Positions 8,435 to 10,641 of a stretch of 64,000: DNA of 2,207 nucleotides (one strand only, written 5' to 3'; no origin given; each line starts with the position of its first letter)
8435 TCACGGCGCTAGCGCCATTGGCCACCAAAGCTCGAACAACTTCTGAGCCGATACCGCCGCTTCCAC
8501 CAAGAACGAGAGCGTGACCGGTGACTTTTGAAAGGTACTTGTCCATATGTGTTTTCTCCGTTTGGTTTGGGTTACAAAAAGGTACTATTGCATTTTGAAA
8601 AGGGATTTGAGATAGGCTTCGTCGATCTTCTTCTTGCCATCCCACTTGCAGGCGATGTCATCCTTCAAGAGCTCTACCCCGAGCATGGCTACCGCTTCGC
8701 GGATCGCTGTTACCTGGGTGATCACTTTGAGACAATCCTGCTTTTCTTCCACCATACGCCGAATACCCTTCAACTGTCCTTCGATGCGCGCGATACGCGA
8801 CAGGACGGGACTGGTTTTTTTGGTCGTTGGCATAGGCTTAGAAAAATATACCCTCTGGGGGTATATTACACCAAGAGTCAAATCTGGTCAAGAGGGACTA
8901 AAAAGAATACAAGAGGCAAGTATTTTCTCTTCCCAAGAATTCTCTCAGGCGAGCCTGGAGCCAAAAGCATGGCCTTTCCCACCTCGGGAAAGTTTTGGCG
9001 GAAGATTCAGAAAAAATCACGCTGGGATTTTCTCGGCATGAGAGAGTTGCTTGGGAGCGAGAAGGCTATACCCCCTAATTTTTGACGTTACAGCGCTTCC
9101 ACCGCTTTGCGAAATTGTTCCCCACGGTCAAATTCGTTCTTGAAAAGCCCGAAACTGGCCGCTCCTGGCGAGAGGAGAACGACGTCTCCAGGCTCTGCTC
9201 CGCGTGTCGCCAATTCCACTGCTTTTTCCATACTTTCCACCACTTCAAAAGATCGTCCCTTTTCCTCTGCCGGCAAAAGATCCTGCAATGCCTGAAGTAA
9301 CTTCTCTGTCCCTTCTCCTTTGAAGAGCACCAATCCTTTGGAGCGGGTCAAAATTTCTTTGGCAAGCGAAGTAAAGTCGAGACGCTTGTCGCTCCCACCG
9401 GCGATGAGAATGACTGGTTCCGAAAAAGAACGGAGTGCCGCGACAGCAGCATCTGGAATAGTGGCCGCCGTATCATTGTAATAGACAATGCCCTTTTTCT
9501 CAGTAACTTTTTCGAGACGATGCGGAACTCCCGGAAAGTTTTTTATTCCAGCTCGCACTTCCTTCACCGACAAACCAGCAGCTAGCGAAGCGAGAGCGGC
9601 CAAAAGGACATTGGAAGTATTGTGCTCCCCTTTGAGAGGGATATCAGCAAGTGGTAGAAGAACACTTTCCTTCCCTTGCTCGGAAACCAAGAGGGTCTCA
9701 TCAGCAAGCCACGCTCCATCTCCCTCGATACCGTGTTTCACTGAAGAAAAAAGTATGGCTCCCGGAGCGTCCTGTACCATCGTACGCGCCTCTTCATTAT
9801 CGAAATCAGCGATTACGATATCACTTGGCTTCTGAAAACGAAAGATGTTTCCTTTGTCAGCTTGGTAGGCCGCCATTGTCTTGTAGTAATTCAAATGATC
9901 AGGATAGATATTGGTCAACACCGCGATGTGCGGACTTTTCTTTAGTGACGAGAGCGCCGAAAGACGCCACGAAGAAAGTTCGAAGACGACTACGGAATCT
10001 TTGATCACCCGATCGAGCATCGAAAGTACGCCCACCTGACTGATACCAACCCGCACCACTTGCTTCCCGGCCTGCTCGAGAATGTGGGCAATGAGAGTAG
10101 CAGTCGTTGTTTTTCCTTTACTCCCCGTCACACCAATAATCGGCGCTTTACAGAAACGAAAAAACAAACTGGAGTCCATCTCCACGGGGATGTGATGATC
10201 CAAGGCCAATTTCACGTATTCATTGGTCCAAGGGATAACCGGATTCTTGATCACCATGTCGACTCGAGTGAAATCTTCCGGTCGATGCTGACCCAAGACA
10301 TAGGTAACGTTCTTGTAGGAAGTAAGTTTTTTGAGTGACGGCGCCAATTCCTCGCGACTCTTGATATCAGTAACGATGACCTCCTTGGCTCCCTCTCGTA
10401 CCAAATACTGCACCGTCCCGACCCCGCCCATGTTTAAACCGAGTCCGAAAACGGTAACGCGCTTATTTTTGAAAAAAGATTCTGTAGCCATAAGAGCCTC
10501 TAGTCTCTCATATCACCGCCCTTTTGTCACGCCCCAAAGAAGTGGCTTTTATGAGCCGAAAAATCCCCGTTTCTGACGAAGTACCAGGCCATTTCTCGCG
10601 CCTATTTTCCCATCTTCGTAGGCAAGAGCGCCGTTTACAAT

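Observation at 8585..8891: CsoR-family repressor with a textbook operator but a Cys-Asp-Cys ligand set, heading an SDR-trxB redox operon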

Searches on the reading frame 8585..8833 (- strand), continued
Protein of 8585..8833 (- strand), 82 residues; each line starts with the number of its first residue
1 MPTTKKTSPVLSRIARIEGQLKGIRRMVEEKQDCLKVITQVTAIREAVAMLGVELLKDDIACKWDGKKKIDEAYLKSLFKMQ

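Call 31: search_protein_families(library=pfam, proteins=[L005:6336-7571:+, L039:4454-4891:+, L039:4866-5870:+, L049:6232-6573:+, L049:6611-7549:+], max_evalue=0.001)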
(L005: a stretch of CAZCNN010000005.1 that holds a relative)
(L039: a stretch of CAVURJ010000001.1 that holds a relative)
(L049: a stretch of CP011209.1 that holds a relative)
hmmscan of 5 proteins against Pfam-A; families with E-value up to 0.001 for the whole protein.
L005:6336-7571:+ (411 aa): 2 families
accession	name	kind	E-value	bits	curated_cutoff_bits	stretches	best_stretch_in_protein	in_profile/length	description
PF00208.27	ELFV_dehydrog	-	5.3e-73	246.1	23.4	1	178-409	1-241/241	Glutamate/Leucine/Phenylalanine/Valine dehydrogenase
PF02812.23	ELFV_dehydrog_N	-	4.8e-56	188.4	25.3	1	32-159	1-128/129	Glu/Leu/Phe/Val dehydrogenase, dimerisation domain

L039:4454-4891:+ (145 aa): 0 families

L039:4866-5870:+ (334 aa): 3 families
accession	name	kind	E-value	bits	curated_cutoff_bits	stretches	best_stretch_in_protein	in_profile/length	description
PF01488.26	Shikimate_DH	-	6e-09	36.5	24.3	1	146-223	9-83/138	Shikimate / quinate 5-dehydrogenase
PF08501.16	Shikimate_dh_N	-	2.3e-07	31.4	27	1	44-117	11-83/83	Shikimate dehydrogenase substrate binding domain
PF03435.24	Sacchrp_dh_NADP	-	3.1e-06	28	25.1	1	152-225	1-78/129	Saccharopine dehydrogenase NADP binding domain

L049:6232-6573:+ (113 aa): 3 families
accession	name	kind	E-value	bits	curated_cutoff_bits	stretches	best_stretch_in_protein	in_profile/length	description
PF00085.26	Thioredoxin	-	1e-28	99.7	23.5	1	5-106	3-102/103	Thioredoxin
PF13098.12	Thioredoxin_2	-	1.1e-06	29.4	27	1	20-104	5-103/104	Thioredoxin-like domain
PF13905.12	Thioredoxin_8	-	0.00015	22.4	27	0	22-62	3-45/94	Thioredoxin-like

L049:6611-7549:+ (312 aa): 5 families
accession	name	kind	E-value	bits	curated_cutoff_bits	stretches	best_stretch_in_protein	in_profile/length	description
PF07992.20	Pyr_redox_2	-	2.9e-41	142.2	26.1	1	11-299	1-291/291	Pyridine nucleotide-disulphide oxidoreductase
PF13738.12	Pyr_redox_3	-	2.1e-20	73.6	30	1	84-280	101-305/305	Pyridine nucleotide-disulphide oxidoreductase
PF00070.33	Pyr_redox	-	7.6e-11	42.8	22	1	152-222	2-79/82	Pyridine nucleotide-disulphide oxidoreductase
PF01946.23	Thi4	-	0.00017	21.3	26.2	0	9-39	16-47/235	Thi4 family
PF05834.18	Lycopene_cycl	-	0.00072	19.2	23.4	0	12-39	1-30/380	Lycopene cyclase protein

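Call 33: predict_structure(alignment_id=A1)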
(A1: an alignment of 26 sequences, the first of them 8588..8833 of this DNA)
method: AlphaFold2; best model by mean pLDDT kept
length: 82 residues; sequences in the alignment: 26
mean_pLDDT: 79.1   pTM: 0.60
mean pLDDT of the five models: 79.1, 79.1, 78.4, 75.6, 65.7
residues with pLDDT >= 90: 36; 70-90: 21; 50-70: 19; < 50: 6
segments of 3 or more residues with pLDDT < 50: 1-5
pLDDT, mean of each block of 10 residues (from residue 1): 58 93 97 96 93 74 54 71 63
secondary structure, 60 per line:
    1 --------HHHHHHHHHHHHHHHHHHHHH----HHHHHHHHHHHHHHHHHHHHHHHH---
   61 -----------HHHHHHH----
elements in order: H9-29 H34-57 H72-78

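Call 36: fold_search(model_id=the predicted structure, library=pdb)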
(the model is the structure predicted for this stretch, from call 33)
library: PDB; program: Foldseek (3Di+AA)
matches with E <= 10: 64; with E <= 0.001: 0
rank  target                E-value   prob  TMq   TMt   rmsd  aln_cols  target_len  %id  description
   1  5lcy_B                8.3e-03  1.00  0.58  0.54   7.7        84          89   27  Formaldehyde-Responsive Regulator FrmR E64H variant from Salmonella enterica serovar Typhimurium (released 2016-08-10)
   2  4adz_A                1.1e-02  1.00  0.63  0.58   6.7        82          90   30  Crystal Structure of the apo form of a Copper-sensitive operon Regulator (CsoR) protein from Streptomyces lividans (released 2012-04-25)
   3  4m1p                  1.6e-02  1.00  0.63  0.54   4.2        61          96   34  Crystal structure of the copper-sensing repressor CsoR with Cu(I) from Geobacillus thermodenitrificans NG80-2 (released 2014-05-21)
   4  7mq3                  1.7e-02  1.00  0.61  0.61   8.4        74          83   28  C9A N55A Streptococcus pneumoniae CstR in the reduced state (released 2022-03-09)
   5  7mq2_A                1.7e-02  1.00  0.63  0.67   4.4        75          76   32  C9A Streptococcus pneumoniae CstR in the reduced state, space group P21 (released 2022-03-09)
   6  5lbm_A                1.7e-02  1.00  0.58  0.57   6.1        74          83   26  The asymmetric tetrameric structure of the formaldehyde sensing transcriptional repressor FrmR from Escherichia coli (released 2016-12-21)
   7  4uig                  2.1e-02  1.00  0.63  0.57   7.0        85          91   29  Structure of the copper sensitive operon repressor from Streptomyces lividans at pH6 (released 2015-09-09)
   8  7mq2_B                2.4e-02  1.00  0.58  0.65   5.3        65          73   31  C9A Streptococcus pneumoniae CstR in the reduced state, space group P21 (released 2022-03-09)
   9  5lcy_A                2.4e-02  1.00  0.53  0.50   7.5        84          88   27  Formaldehyde-Responsive Regulator FrmR E64H variant from Salmonella enterica serovar Typhimurium (released 2016-08-10)
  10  7mq1_C                3.1e-02  1.00  0.51  0.51   6.6        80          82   28  C9A Streptococcus pneumoniae CstR in the reduced state, space group C2 (released 2022-03-09)
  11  6ahx                  3.5e-02  1.00  0.63  0.85   1.1        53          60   32  Copper-Sensing Operon Regulator Protein (CsoRGz) (released 2019-10-23)
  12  7mq1_A                3.9e-02  1.00  0.52  0.52   8.3        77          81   31  C9A Streptococcus pneumoniae CstR in the reduced state, space group C2 (released 2022-03-09)
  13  7mq1_B                4.1e-02  0.99  0.51  0.51   8.4        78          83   31  C9A Streptococcus pneumoniae CstR in the reduced state, space group C2 (released 2022-03-09)
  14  5fmn_A                4.4e-02  1.00  0.59  0.56   6.9        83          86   28  The nickel-responsive transcriptional regulator InrS (released 2017-02-01)
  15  5lbm_C                5.3e-02  1.00  0.60  0.55   6.1        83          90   26  The asymmetric tetrameric structure of the formaldehyde sensing transcriptional repressor FrmR from Escherichia coli (released 2016-12-21)
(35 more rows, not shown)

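Call 63: search_protein_representatives(alignment_id=A1)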
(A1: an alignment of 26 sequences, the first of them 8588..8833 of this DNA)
Query: 26 sequences, 85 profile positions. Proteins with E-value up to 0.001 (for the whole library): 6238; up to 1e-10: 129; up to 1e-30: 2. The best 150 are listed.
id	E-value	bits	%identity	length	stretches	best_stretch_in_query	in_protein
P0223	5.1e-37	142.0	-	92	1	3-85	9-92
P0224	1.1e-31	124.9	-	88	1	4-85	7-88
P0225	4.4e-28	113.4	-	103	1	6-85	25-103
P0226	3.0e-27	110.7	-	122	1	4-81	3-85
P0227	6.6e-26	106.4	-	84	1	27-85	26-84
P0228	1.7e-25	105.1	-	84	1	4-84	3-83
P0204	2.5e-25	104.5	-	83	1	5-83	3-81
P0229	8.0e-25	102.9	-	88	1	4-85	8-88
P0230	3.0e-24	101.1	-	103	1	5-80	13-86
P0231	1.5e-22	95.6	-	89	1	5-84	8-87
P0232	2.9e-21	91.5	-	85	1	5-83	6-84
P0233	3.3e-21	91.3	-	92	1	7-85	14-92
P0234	3.3e-21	91.3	-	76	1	9-84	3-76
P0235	1.5e-19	86.0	-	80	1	11-85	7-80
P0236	2.4e-18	82.1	-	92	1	6-85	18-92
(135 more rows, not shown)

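Call 66: search_protein_families(library=pfam, proteins=[L048:1743-2891:+, L047:636-1871:+, L047:3021-3293:+, L047:3298-4011:+, L048:1386-1724:+], max_evalue=0.0001)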
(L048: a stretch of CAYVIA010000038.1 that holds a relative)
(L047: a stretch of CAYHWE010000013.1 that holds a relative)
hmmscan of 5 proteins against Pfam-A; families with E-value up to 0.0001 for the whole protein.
L048:1743-2891:+ (382 aa): 2 families
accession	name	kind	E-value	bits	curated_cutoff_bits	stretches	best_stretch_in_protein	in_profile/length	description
PF00390.24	malic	-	7.8e-29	101.2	23.1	1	16-147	2-181/182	Malic enzyme, N-terminal domain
PF03949.21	Malic_M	-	6.2e-26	91.7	23.5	1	161-364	2-240/258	Malic enzyme, NAD binding domain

L047:636-1871:+ (411 aa): 2 families
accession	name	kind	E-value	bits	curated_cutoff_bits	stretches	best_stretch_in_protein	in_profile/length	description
PF00208.27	ELFV_dehydrog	-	2.7e-76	256.9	23.4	1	178-409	1-241/241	Glutamate/Leucine/Phenylalanine/Valine dehydrogenase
PF02812.23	ELFV_dehydrog_N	-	4.3e-58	195.1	25.3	1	32-159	1-128/129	Glu/Leu/Phe/Val dehydrogenase, dimerisation domain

L047:3021-3293:+ (90 aa): 1 family
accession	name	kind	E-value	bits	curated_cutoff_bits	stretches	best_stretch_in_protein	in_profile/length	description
PF02583.22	Trns_repr_metal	-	7.6e-14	52.3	22.8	1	9-84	6-75/78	Metal-sensitive transcriptional repressor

L047:3298-4011:+ (237 aa): 3 families
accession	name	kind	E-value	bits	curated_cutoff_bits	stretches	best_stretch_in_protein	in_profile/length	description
PF13462.12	Thioredoxin_4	-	3.6e-36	125.3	23.2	1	74-234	3-164/165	Thioredoxin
PF01323.26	DSBA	-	3.5e-23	82.8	25.6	2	133-233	88-190/191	DSBA-like thioredoxin domain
PF13098.12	Thioredoxin_2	-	7e-07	30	27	1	83-231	4-102/104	Thioredoxin-like domain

L048:1386-1724:+ (112 aa): 3 families
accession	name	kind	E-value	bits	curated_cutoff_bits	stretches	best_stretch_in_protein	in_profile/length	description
PF00085.26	Thioredoxin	-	5.5e-31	107.1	23.5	1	5-105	3-101/103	Thioredoxin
PF13098.12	Thioredoxin_2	-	2e-08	34.9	27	1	20-103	5-102/104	Thioredoxin-like domain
PF13905.12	Thioredoxin_8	-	3.3e-06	27.8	27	0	22-55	3-38/94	Thioredoxin-like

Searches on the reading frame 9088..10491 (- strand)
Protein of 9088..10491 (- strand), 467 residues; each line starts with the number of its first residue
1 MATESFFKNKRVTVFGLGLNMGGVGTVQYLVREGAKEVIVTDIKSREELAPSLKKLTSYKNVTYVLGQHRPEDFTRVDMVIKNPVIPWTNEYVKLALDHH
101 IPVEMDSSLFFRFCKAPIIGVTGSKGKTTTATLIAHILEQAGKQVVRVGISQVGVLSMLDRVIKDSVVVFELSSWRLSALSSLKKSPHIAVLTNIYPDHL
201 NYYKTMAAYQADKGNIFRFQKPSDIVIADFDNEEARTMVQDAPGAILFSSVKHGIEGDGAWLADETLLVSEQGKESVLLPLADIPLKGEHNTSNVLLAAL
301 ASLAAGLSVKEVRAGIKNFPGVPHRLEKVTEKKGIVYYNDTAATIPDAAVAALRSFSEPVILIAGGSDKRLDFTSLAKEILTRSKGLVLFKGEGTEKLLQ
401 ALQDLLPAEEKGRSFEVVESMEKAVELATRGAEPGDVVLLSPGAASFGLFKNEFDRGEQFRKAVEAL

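Call 3: search_protein_families(library=pfam, proteins=[window:9088-10491:-], max_evalue=0.01)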
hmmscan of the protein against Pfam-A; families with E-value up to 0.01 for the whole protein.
window:9088-10491:- (467 aa): 5 families
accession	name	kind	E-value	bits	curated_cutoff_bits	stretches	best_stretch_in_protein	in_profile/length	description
PF08245.18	Mur_ligase_M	-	9.7e-32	111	24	1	121-301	1-199/200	Mur ligase middle domain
PF02875.26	Mur_ligase_C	-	1e-16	62.3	28.4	1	324-442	1-125/127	Mur ligase, glutamate ligase domain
PF21799.2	MurD-like_N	-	8e-08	32.9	27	1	10-103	1-86/88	Mur ligase MurD-like, N-terminal domain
PF07755.17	DUF1611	-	0.0015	18.4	25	1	119-169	18-68/201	Domain of unknown function (DUF1611_C) P-loop domain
PF01656.29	CbiA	-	0.0025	18.2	25.4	1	118-148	3-33/125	CobQ/CobB/MinD/ParA nucleotide binding domain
